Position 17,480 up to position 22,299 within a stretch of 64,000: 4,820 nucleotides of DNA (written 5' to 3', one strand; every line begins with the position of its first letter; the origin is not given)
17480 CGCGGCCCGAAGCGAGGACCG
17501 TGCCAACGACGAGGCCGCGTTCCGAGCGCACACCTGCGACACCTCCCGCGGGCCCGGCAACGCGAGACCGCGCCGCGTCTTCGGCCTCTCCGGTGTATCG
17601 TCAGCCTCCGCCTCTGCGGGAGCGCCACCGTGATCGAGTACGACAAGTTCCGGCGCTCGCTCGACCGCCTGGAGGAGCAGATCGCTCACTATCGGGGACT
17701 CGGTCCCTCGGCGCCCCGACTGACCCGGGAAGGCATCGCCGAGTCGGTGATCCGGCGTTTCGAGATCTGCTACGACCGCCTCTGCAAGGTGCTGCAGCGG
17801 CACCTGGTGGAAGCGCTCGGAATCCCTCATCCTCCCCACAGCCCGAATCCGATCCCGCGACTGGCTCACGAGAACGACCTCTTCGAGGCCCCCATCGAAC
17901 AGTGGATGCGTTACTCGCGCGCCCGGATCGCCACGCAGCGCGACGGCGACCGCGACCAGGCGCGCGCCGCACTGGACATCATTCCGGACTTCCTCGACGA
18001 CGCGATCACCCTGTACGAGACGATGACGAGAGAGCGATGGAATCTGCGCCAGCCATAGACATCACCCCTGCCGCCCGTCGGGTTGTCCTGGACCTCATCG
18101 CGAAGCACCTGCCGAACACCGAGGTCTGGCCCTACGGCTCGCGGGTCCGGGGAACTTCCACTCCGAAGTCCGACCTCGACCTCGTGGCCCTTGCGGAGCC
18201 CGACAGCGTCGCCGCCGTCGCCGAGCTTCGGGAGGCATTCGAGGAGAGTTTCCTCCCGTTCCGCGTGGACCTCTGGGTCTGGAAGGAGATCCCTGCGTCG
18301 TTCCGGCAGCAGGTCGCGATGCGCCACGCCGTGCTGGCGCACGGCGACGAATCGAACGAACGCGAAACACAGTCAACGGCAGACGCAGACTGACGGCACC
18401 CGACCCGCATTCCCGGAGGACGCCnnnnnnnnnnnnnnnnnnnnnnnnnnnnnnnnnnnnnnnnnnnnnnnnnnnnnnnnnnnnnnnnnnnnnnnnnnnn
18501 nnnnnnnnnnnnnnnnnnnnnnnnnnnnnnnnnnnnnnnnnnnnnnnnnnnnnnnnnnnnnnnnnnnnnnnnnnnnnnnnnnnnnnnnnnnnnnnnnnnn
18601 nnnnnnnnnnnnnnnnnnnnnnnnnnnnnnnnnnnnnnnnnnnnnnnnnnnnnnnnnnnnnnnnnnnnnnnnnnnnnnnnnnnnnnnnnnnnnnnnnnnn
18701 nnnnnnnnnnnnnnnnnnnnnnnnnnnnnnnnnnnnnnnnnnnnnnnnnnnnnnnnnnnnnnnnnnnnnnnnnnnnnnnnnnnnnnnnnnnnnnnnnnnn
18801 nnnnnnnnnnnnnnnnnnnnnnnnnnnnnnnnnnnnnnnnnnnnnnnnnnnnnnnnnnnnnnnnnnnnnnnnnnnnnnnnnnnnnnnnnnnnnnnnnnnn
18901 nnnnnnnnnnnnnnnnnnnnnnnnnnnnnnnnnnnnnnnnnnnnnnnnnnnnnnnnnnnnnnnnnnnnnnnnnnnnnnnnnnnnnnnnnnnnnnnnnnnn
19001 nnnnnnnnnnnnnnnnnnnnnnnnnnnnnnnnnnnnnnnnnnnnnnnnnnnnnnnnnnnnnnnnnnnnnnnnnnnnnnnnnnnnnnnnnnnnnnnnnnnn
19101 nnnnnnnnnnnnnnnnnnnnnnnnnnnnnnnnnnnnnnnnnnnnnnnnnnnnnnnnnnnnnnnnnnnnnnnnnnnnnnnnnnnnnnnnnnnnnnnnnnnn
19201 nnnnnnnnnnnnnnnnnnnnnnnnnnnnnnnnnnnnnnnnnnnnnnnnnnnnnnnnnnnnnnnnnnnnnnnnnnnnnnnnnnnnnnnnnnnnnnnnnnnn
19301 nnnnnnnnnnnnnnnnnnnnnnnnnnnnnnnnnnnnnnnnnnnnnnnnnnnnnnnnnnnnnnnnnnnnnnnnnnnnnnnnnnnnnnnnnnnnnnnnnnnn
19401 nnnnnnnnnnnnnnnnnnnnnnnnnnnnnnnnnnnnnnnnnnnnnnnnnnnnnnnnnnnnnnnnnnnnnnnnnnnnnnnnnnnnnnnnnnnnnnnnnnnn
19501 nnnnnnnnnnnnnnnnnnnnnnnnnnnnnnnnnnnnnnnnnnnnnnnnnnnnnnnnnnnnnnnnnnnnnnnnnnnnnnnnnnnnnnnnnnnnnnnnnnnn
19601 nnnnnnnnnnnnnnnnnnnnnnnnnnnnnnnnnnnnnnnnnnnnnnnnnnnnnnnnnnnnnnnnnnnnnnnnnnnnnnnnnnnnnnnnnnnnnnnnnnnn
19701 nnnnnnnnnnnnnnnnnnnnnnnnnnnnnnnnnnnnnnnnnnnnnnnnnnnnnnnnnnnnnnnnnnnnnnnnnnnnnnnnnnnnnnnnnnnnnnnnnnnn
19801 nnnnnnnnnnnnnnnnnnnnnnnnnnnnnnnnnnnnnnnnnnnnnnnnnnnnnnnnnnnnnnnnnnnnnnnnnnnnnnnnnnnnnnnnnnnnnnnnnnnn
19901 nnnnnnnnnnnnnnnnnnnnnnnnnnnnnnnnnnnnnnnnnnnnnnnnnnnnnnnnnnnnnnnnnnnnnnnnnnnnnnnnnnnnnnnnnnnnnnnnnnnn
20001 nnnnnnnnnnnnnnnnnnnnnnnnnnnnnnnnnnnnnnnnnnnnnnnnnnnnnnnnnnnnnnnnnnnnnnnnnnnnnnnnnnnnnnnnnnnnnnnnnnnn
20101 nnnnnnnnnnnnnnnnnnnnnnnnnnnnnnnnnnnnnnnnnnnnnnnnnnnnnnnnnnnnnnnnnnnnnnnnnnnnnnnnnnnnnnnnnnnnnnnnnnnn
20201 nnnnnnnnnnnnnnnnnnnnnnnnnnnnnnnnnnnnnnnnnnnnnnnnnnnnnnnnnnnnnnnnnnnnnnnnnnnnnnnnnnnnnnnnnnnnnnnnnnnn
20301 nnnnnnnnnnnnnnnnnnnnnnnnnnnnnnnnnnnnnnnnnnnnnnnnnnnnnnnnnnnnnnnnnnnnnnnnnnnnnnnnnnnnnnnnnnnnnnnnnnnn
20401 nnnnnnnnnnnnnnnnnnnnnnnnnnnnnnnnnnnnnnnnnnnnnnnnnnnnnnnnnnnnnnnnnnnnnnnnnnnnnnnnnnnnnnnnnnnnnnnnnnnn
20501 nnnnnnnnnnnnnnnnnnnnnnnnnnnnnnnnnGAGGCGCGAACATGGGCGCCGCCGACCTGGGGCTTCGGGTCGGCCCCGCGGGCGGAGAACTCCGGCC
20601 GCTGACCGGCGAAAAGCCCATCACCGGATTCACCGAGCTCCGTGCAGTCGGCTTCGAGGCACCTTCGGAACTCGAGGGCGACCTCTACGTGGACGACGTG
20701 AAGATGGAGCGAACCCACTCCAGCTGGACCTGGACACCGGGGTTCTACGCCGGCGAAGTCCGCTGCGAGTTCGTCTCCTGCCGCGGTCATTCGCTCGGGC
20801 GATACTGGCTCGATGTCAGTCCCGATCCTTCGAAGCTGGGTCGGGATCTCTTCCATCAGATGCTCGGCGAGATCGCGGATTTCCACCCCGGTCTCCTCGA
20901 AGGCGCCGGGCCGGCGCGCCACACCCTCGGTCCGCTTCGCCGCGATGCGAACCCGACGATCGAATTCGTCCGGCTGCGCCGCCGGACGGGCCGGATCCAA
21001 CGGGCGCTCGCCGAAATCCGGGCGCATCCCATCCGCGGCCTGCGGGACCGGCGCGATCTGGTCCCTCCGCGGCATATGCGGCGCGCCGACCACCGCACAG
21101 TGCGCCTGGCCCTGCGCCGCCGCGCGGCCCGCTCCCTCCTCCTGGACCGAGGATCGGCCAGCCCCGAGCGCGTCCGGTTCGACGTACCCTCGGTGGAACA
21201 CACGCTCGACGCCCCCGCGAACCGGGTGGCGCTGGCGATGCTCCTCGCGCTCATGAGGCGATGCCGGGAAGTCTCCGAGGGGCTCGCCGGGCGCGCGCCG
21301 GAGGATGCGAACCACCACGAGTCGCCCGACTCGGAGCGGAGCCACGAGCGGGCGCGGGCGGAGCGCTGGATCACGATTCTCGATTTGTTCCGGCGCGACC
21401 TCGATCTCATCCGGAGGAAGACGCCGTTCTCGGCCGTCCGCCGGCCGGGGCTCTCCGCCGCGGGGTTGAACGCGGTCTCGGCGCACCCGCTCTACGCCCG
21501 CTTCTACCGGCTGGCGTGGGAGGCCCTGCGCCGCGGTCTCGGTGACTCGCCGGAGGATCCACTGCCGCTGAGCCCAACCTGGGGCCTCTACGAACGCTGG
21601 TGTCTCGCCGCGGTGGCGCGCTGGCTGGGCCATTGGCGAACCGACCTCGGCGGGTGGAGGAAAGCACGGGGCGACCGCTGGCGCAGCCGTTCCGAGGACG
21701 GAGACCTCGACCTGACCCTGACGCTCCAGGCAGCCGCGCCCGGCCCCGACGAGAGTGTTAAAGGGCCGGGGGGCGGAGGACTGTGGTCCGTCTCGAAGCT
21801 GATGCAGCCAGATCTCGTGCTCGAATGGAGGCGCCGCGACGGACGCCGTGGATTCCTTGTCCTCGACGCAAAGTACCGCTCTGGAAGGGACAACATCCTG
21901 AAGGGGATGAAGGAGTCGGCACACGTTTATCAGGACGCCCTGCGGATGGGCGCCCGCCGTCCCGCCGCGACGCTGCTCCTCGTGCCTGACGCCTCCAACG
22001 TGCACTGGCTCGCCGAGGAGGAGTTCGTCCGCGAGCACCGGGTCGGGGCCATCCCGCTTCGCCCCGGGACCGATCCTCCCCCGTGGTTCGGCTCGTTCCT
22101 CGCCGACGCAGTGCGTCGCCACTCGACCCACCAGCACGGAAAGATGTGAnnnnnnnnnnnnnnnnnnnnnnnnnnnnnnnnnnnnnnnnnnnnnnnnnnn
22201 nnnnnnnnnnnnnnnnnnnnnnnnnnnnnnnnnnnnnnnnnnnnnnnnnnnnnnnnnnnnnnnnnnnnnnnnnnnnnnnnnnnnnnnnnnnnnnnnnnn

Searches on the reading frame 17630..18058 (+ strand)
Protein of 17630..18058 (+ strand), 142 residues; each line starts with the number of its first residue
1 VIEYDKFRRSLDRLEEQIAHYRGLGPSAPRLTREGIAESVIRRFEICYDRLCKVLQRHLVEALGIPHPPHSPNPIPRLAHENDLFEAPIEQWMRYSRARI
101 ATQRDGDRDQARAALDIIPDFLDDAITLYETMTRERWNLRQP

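Call 78: search_protein_families(library=pfam, proteins=[window:17630-18058:+], max_evalue=0.01)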
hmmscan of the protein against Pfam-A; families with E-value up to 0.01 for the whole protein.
window:17630-18058:+ (142 aa): 1 family
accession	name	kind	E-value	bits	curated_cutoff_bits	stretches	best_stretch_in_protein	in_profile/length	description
PF08780.16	NTase_sub_bind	-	3.3e-13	50.2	31.8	1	3-133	2-125/126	Nucleotidyltransferase substrate binding protein like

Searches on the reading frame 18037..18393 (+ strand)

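Call 78: search_protein_families(library=pfam, proteins=[window:18037-18393:+], max_evalue=0.01)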
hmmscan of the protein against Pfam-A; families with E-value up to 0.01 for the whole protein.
window:18037-18393:+ (118 aa): 3 families
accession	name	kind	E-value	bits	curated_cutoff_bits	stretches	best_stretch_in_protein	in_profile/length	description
PF01909.29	NTP_transf_2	-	2.5e-10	41.1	21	1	22-99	9-91/93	Nucleotidyltransferase domain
PF18765.7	Polbeta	-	2.3e-07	31.3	26.9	1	30-105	16-92/93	Polymerase beta, Nucleotidyltransferase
PF22600.2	MTPAP-like_central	-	3e-05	24.5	27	1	14-57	26-69/139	Poly(A) RNA polymerase, mitochondrial-like, central palm domain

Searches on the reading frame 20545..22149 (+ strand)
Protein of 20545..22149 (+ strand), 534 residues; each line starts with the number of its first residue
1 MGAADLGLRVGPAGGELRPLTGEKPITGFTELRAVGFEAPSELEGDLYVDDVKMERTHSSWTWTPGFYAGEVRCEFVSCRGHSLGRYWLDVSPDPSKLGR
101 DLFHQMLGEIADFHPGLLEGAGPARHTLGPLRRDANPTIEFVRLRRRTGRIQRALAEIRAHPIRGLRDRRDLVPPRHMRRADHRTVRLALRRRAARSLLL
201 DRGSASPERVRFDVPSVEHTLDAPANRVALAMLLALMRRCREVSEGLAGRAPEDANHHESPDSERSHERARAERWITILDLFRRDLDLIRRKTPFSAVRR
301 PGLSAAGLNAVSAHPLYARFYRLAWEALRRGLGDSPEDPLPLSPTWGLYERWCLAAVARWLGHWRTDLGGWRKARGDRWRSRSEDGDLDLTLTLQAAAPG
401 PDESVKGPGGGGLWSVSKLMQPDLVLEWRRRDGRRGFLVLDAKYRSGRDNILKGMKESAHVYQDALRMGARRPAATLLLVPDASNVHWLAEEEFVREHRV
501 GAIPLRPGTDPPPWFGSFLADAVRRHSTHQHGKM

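Call 5: search_protein_families(library=pfam, proteins=[window:20545-22149:+], max_evalue=0.1)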
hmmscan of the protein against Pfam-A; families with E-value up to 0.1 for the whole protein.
window:20545-22149:+ (534 aa): 2 families
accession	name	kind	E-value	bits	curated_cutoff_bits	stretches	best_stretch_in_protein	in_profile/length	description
PF09823.15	DUF2357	-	4.5e-05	23.3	23.3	1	98-254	36-194/251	Domain of unknown function (DUF2357)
PF04411.18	PDDEXK_7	-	0.00011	22.8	22.1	1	416-452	76-112/164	PD-(D/E)XK nuclease superfamily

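Call 6: search_protein_families(library=padloc, proteins=[window:20545-22149:+], max_evalue=0.1)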
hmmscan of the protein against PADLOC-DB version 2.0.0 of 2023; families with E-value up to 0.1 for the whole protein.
window:20545-22149:+ (534 aa): 0 families

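Call 7: search_protein_families(library=ncbifam, proteins=[window:20545-22149:+], max_evalue=0.1)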
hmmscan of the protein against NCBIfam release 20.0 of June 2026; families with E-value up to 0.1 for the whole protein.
window:20545-22149:+ (534 aa): 0 families

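Call 8: search_protein_families(library=phrogs, proteins=[window:20545-22149:+], max_evalue=0.1)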
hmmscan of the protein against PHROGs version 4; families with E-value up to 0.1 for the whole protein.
window:20545-22149:+ (534 aa): 0 families

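Call 58: find_related_loci(query=window:20545-22149:+, collection=metagenome_contigs, flank=5000)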
Query window:20545-22149:+ (534 aa) in metagenome_contigs; peptide patterns used: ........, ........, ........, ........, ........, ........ (x = any residue, [..] = any of these).
107 stretches matched a pattern, but none encodes a relative of the query by tblastn (E <= 1e-3).

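Call 61: find_related_loci(query=A7, collection=metagenome_contigs, flank=5000)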
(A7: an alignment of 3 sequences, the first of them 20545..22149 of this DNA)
Query A7 (534 aa) in metagenome_contigs; peptide patterns used: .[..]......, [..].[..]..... (x = any residue, [..] = any of these).
333 stretches matched a pattern, but none encodes a relative of the query by tblastn (E <= 1e-3).

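Call 63: search_dna_similar(query=window:20545-22149:+, collection=plasmids, mode=protein, max_evalue=0.001, max_rows=15)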
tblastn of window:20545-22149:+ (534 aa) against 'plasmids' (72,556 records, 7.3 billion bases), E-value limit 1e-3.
Records with a match: 8; places in all: 8; records where one place covers at least 80% of the query: 0.
Best place of each record, by identity: <60% 8.
By first word of the organism name: Rhizobium 3; Cupriavidus 1; Variovorax 1; Burkholderia 1; Deinococcus 1; Azospirillum 1.
By predicted mobility (MOB-suite, as given by PLSDB): non-mobilizable 5; conjugative 2; mobilizable 1.
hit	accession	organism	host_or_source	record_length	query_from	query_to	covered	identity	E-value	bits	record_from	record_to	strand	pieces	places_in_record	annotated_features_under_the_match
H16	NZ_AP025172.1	Cupriavidus sp. P-10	-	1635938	47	503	65%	37.1%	7e-23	172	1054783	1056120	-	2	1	none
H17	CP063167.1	Variovorax paradoxus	-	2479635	47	503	55%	43.0%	2e-13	222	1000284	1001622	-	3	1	DUF2357 domain-containing protein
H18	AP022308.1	Burkholderia sp. SFA1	-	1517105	47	503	65%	35.0%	2e-24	166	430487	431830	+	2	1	hypothetical protein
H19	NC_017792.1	Deinococcus gobiensis I-0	-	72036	10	186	33%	28.3%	4e-4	51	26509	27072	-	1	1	DUF2357 domain-containing protein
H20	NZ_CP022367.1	Azospirillum sp. TSH58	single cell,paddy soils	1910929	409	533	23%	34.6%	1e-5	56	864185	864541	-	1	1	record has no annotation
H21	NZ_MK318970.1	Rhizobium rhizogenes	-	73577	45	167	23%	31.7%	1e-4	52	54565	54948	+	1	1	DUF2357 domain-containing protein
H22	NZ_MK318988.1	Rhizobium rhizogenes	-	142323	45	167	23%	31.7%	1e-4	52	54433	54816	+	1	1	DUF2357 domain-containing protein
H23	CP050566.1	Rhizobium leguminosarum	Lathyrus sativus,cell culture,root ...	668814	45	167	23%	30.9%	6e-4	50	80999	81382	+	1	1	DUF2357 domain-containing protein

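Call 86: search_solved_structures(query=window:20545-22149:+, max_evalue=0.1)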
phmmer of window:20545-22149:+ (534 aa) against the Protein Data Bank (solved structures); distinct sequences matched with E-value up to 0.1: 0.

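Call 87: get_annotated_region(hit=H17, flank=5000)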
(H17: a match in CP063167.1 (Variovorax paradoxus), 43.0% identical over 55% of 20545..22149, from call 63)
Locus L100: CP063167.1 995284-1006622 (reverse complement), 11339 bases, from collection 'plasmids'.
description: Variovorax paradoxus strain VAI-C plasmid unnamed, complete sequence
organism: Variovorax paradoxus (NCBI taxid 34073)
taxonomy: Bacteria; Pseudomonadota; Betaproteobacteria; Burkholderiales; Comamonadaceae; Variovorax; Variovorax paradoxus
host: -; source: -; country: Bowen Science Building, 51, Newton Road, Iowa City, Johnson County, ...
typing (MOB-suite, as given by PLSDB): non-mobilizable
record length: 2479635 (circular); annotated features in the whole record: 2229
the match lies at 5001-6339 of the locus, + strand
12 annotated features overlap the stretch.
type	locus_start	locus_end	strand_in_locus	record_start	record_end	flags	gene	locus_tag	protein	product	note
CDS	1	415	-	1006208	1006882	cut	-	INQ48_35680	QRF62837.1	hypothetical protein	-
CDS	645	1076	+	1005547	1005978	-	-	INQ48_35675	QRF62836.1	hypothetical protein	-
CDS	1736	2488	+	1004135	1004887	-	-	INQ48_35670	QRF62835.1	hypothetical protein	-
CDS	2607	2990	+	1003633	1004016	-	-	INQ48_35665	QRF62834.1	hypothetical protein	-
CDS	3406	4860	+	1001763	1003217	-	-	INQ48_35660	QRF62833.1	hypothetical protein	-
CDS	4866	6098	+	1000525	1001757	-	-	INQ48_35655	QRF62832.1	DUF2357 domain-containing protein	-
CDS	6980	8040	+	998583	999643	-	-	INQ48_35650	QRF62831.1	IS3 family transposase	-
CDS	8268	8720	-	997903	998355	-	-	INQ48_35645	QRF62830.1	hypothetical protein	-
CDS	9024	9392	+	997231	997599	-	-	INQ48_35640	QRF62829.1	phosphoglycerate kinase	-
CDS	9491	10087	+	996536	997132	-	-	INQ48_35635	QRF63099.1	hypothetical protein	-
CDS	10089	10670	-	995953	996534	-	-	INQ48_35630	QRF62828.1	hypothetical protein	-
CDS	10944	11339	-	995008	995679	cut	-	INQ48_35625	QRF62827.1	hypothetical protein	-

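Call 88: get_annotated_region(hit=H18, flank=5000)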
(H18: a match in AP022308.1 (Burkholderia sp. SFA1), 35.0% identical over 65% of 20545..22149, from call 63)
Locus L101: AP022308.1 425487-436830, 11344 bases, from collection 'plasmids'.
description: Burkholderia sp. SFA1 plasmid BSFA1_p1 DNA, complete genome
organism: Burkholderia sp. SFA1 (NCBI taxid 341178)
taxonomy: Bacteria; Pseudomonadota; Betaproteobacteria; Burkholderiales; Burkholderiaceae; Burkholderia; Burkholderia sp. SFA1
host: -; source: -; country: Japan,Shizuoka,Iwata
typing (MOB-suite, as given by PLSDB): non-mobilizable
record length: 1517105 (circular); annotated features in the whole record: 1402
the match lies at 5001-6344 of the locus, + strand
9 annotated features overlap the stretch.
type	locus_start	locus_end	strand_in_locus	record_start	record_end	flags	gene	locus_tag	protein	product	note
CDS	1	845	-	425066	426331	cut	-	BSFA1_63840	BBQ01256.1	hypothetical protein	-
CDS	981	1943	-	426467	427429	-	-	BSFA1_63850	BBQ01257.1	hypothetical protein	-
CDS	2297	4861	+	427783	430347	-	-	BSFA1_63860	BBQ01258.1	hypothetical protein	-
CDS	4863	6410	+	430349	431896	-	-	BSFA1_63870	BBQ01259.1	hypothetical protein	-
CDS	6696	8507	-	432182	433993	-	-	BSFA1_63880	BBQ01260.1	L-lactate permease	-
CDS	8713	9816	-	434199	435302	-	dadX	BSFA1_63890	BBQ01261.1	alanine racemase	-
CDS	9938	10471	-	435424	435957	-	mntP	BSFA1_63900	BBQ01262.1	putative manganese efflux pump MntP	-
CDS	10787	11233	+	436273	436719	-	-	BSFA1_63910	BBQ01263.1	polyketide cyclase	-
CDS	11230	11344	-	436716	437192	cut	-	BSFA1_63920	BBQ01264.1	hypothetical protein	-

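Call 89: get_annotated_region(hit=H16, flank=5000)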
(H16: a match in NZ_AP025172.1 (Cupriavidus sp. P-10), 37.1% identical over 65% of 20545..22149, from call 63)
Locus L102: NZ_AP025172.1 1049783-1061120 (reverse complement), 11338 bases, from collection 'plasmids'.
description: Cupriavidus sp. P-10 plasmid pMTS1, complete sequence
organism: Cupriavidus sp. P-10 (NCBI taxid 2027911)
taxonomy: Bacteria; Pseudomonadota; Betaproteobacteria; Burkholderiales; Burkholderiaceae; Cupriavidus; Cupriavidus sp. P-10
host: -; source: -; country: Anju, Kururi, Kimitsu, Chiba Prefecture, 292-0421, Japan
typing (MOB-suite, as given by PLSDB): non-mobilizable
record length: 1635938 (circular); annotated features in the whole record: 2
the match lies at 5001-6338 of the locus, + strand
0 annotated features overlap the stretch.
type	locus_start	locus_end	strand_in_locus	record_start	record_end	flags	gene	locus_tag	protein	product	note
